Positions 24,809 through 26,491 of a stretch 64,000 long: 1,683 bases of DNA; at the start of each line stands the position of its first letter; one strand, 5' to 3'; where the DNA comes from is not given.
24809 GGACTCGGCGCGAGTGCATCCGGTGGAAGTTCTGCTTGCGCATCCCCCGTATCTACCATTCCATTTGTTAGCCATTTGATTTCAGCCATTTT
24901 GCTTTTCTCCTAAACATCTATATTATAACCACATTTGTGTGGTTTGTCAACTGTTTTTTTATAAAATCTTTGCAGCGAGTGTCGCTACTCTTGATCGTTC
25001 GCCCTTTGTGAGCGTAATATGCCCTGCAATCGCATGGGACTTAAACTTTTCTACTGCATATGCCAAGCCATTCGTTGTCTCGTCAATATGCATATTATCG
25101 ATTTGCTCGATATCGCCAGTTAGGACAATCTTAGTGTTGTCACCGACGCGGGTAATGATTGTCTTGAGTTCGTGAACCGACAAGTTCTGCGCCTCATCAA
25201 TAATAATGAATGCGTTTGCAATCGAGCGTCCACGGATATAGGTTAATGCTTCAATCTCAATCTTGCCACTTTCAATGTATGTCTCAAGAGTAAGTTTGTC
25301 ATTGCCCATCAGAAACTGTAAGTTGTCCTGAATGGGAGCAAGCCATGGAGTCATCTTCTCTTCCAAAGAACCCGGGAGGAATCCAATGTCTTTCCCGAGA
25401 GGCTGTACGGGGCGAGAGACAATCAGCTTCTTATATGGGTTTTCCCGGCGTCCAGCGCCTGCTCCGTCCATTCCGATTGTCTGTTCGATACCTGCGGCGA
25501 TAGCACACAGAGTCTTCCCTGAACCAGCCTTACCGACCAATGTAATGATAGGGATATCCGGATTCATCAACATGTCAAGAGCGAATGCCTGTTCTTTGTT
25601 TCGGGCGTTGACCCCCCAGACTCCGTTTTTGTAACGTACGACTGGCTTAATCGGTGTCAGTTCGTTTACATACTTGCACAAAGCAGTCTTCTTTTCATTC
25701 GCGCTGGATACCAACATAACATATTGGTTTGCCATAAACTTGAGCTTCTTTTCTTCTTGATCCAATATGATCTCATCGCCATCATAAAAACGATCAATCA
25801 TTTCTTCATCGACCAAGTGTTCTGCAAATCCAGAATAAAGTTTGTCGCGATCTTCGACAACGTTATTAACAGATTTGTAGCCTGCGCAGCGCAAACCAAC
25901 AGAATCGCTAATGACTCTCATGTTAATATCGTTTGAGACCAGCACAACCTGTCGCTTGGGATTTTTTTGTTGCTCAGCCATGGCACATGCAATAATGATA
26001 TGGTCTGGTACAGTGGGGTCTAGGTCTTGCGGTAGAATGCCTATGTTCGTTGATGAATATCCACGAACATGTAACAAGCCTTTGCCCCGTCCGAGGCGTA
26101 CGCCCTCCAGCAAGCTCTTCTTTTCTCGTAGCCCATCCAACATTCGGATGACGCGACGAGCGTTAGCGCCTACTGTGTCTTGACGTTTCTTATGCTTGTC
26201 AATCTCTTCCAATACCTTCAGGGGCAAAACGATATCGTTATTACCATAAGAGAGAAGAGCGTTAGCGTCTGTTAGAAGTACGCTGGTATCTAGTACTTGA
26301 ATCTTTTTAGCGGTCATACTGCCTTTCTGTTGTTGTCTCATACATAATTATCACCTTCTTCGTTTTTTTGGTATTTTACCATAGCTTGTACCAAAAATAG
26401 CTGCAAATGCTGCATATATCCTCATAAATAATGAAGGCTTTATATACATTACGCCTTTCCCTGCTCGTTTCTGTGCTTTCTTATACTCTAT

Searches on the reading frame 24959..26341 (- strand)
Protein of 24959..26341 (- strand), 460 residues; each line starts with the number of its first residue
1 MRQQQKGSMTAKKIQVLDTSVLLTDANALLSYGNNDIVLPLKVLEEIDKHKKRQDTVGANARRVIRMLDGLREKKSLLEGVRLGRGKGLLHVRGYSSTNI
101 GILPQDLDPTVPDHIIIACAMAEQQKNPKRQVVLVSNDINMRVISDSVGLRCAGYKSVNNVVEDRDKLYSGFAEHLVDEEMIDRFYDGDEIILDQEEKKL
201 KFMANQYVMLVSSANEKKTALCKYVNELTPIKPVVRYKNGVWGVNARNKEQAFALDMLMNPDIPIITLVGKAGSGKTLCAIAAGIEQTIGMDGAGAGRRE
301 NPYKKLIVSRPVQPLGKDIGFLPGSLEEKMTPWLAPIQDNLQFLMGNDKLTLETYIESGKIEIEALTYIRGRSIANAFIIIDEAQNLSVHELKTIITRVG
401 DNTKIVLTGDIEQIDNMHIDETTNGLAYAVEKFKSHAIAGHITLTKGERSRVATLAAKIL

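Call 20: search_protein_families(library=phrogs, proteins=[window:24959-26341:-], max_evalue=0.001)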
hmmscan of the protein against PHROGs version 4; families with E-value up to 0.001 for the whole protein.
window:24959-26341:- (460 aa): 4 families
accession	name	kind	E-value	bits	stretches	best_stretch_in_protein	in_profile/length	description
phrog_2765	-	other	8e-112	375.3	1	12-458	2-441/443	PhoH-like phosphate starvation-inducible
phrog_170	-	other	2e-62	212.5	1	229-453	58-270/323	PhoH-like phosphate starvation-inducible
phrog_32482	-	other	3.9e-10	40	1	301-436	423-552/589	PhoH-like phosphate starvation-inducible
phrog_325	-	DNA, RNA and nucleotide metabolism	0.00063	19.1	0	248-279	472-506/986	Dda-like helicase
